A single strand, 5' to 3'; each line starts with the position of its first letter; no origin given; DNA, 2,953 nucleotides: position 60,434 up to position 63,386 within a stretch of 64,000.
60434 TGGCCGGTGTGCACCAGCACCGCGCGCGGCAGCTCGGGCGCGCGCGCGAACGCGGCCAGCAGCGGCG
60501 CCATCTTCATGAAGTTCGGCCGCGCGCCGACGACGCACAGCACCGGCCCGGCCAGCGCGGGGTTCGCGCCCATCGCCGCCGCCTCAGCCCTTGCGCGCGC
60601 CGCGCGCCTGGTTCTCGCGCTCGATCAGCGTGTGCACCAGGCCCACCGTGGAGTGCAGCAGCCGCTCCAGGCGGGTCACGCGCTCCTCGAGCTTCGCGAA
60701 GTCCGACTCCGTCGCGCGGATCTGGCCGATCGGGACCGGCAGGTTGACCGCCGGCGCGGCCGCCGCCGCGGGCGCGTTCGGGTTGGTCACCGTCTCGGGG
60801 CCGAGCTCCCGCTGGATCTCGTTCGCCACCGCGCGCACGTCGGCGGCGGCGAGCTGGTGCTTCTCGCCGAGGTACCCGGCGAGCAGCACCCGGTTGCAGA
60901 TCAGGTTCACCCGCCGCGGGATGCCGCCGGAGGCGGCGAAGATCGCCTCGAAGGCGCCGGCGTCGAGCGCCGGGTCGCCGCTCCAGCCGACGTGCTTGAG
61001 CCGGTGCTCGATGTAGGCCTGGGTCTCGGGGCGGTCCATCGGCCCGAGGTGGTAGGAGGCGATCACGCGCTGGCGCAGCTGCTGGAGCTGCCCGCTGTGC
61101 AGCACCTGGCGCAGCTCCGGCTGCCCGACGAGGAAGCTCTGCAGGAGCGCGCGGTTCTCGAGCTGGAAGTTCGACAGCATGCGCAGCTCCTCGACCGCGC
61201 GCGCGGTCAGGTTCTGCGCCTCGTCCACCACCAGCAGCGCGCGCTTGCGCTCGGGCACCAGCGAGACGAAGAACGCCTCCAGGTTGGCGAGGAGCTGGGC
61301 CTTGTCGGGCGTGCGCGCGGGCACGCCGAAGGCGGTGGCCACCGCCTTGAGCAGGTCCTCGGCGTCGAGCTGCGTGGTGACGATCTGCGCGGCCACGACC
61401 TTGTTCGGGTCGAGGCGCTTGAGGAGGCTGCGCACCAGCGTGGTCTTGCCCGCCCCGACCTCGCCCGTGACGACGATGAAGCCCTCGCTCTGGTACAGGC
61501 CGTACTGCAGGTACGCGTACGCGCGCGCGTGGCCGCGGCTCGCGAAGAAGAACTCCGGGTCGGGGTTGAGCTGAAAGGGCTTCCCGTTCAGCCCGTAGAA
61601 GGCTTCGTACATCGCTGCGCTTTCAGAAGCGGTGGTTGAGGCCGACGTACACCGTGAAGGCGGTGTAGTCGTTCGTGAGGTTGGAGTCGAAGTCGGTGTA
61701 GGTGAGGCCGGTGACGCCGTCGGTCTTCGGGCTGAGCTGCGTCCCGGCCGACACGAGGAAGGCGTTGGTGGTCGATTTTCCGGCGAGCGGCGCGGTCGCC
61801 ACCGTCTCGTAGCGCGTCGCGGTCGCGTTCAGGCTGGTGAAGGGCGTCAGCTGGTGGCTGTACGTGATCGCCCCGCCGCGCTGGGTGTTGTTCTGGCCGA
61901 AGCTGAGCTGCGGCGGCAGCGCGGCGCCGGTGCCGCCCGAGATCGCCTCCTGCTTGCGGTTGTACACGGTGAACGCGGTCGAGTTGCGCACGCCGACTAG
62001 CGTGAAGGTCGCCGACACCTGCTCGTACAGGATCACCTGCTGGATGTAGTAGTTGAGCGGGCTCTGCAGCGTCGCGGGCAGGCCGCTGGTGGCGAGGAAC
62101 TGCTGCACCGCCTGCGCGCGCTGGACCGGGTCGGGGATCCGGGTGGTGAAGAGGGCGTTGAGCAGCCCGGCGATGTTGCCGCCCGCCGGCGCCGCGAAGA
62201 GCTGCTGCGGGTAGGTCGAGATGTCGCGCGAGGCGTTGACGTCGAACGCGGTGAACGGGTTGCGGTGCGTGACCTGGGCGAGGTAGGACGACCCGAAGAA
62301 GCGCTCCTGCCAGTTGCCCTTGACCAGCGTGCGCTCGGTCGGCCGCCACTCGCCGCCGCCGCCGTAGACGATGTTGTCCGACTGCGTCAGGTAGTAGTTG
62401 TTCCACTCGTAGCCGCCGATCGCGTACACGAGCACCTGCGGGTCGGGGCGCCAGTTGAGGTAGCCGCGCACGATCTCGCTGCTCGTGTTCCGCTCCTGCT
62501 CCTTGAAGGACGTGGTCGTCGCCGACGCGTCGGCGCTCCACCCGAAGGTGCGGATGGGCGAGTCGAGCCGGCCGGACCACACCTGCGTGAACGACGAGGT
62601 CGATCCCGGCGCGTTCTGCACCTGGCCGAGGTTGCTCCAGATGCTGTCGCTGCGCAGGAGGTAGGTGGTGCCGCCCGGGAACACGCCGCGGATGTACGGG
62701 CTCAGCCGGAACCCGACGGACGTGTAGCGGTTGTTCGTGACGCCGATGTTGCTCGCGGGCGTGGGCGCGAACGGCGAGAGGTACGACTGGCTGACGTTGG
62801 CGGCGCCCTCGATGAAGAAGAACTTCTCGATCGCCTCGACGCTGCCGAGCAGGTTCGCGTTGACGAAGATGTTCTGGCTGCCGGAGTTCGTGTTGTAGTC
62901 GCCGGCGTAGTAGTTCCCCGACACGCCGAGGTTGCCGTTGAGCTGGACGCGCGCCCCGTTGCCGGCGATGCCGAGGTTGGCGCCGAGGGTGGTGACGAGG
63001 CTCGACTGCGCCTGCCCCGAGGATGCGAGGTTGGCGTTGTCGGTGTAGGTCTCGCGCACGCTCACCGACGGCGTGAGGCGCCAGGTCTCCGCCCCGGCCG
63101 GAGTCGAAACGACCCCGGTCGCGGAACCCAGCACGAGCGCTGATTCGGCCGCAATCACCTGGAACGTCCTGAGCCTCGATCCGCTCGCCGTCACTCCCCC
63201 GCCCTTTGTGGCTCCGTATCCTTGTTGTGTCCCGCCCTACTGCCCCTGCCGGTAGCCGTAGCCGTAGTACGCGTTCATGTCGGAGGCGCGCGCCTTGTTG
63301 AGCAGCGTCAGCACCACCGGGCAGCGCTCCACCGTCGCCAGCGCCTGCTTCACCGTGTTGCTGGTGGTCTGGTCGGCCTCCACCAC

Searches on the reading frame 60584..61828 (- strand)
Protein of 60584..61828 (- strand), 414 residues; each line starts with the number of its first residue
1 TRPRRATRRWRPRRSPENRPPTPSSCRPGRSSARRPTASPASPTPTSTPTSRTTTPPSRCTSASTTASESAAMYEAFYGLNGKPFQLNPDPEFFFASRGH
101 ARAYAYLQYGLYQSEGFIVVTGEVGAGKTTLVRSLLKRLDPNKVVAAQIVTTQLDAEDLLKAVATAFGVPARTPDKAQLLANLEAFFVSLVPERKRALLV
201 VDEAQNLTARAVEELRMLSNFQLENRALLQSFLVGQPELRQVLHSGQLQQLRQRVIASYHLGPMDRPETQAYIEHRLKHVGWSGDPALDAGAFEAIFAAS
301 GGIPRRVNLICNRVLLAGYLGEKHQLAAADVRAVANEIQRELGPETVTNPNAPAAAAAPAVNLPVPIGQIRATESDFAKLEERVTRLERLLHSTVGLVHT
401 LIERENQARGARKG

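Call 64: search_protein_families(library=ncbifam, max_evalue=1e-10, proteins=[window:60584-61828:-])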
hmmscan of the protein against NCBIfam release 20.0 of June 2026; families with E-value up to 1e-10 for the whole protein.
window:60584-61828:- (414 aa): 1 family
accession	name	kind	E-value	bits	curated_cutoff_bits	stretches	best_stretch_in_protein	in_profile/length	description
TIGR03015.1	pepcterm_ATPase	hypoth_equivalog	8.4e-122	405.8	324.5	1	73-341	1-269/269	XrtA/PEP-CTERM system-associated ATPase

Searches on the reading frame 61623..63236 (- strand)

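Call 64: search_protein_families(library=ncbifam, max_evalue=1e-10, proteins=[window:61623-63236:-])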
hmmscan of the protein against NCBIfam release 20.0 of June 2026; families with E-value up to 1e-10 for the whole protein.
window:61623-63236:- (537 aa): 1 family
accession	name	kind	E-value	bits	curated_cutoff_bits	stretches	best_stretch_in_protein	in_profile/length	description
TIGR03016.1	pepcterm_hypo_1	hypoth_equivalog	1.4e-78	265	90.85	1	49-537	1-477/477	TIGR03016 family PEP-CTERM system-associated outer membrane protein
